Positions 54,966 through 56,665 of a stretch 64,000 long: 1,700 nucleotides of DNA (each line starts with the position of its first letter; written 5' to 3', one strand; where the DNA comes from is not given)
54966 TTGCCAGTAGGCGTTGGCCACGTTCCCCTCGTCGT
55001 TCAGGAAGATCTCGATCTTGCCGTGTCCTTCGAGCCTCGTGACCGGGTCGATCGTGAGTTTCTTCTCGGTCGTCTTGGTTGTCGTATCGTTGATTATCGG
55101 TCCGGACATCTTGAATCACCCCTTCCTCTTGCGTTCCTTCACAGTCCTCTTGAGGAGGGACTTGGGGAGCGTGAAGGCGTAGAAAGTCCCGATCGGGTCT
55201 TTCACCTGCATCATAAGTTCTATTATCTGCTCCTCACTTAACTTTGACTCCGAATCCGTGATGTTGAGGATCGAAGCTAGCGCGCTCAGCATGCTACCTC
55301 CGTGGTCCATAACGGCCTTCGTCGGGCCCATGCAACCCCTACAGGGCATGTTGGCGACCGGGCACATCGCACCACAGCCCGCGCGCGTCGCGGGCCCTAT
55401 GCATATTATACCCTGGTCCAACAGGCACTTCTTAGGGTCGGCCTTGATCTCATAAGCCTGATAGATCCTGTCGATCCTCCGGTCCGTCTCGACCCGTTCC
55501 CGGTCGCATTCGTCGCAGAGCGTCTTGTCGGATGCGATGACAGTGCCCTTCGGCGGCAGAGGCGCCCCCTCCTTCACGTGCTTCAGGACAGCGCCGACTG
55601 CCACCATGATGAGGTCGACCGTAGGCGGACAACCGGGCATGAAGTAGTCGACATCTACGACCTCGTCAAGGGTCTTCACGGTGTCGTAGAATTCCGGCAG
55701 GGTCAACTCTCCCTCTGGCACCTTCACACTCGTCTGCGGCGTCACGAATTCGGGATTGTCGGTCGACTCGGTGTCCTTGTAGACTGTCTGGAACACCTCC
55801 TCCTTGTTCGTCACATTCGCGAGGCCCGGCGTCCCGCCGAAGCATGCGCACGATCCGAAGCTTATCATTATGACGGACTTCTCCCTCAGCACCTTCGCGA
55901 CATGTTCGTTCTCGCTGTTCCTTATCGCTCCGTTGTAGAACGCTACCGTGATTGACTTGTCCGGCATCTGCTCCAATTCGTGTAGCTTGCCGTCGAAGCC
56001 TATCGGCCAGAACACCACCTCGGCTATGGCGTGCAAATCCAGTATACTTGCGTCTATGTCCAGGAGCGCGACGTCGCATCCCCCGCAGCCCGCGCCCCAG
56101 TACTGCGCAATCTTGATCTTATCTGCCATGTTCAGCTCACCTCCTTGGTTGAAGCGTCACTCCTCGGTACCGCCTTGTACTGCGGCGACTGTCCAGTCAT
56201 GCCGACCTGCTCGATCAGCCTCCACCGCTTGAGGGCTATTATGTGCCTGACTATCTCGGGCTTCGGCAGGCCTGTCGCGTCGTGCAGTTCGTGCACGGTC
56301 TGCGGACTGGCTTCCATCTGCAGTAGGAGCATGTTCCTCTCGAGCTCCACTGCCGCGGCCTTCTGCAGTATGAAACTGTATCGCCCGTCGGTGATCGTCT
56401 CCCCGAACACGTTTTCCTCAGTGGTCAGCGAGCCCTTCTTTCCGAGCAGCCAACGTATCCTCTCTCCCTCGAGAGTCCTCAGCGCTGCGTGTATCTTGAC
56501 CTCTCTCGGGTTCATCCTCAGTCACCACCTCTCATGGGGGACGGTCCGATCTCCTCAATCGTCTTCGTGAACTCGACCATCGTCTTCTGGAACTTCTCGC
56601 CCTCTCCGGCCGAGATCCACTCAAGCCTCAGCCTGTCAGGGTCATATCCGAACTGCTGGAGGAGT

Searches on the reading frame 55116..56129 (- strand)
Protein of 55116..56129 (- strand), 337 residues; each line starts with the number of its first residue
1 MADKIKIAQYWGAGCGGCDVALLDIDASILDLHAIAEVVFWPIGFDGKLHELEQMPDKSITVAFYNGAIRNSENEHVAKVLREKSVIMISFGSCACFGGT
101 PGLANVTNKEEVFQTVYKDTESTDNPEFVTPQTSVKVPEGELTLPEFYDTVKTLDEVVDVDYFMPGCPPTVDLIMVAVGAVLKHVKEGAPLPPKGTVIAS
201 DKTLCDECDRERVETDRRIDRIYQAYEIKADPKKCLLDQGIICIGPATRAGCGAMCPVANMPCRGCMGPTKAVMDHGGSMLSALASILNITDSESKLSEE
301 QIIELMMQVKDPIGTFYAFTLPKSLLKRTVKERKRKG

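Call 6: search_protein_families(library=pfam, proteins=[window:55116-56129:-], max_evalue=0.01)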
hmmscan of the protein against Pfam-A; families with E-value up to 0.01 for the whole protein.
window:55116-56129:- (337 aa): 1 family
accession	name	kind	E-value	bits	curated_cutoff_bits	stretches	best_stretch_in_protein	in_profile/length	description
PF01058.29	Oxidored_q6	-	4.5e-20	72.1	27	1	15-178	1-125/128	NADH ubiquinone oxidoreductase, 20 Kd subunit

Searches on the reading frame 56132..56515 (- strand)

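Call 6: search_protein_families(library=pfam, proteins=[window:56132-56515:-], max_evalue=0.01)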
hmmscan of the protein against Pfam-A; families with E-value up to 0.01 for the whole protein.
window:56132-56515:- (127 aa): 3 families
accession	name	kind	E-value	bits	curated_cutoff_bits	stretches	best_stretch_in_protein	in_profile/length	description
PF09339.16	HTH_IclR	-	6.4e-06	26.3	22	1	66-104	13-51/52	IclR helix-turn-helix domain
PF01022.26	HTH_5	-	8e-05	22.9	22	1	60-102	4-46/47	Bacterial regulatory protein, arsR family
PF12802.13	MarR_2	-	0.0092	16.6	27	0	63-103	10-52/61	MarR family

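Call 7: search_protein_families(library=ncbifam, proteins=[window:56132-56515:-], max_evalue=0.01)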
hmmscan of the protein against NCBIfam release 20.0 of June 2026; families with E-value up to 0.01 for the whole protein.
window:56132-56515:- (127 aa): 2 families
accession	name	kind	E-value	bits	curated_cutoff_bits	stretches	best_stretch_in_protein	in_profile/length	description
NF033788.1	HTH_metalloreg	subfamily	0.0028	17.4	55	1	60-103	13-57/77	metalloregulator ArsR/SmtB family transcription factor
NF007342.0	PRK09834.1-4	equivalog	0.0056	15.7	251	1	58-105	14-63/263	DNA-binding transcriptional regulator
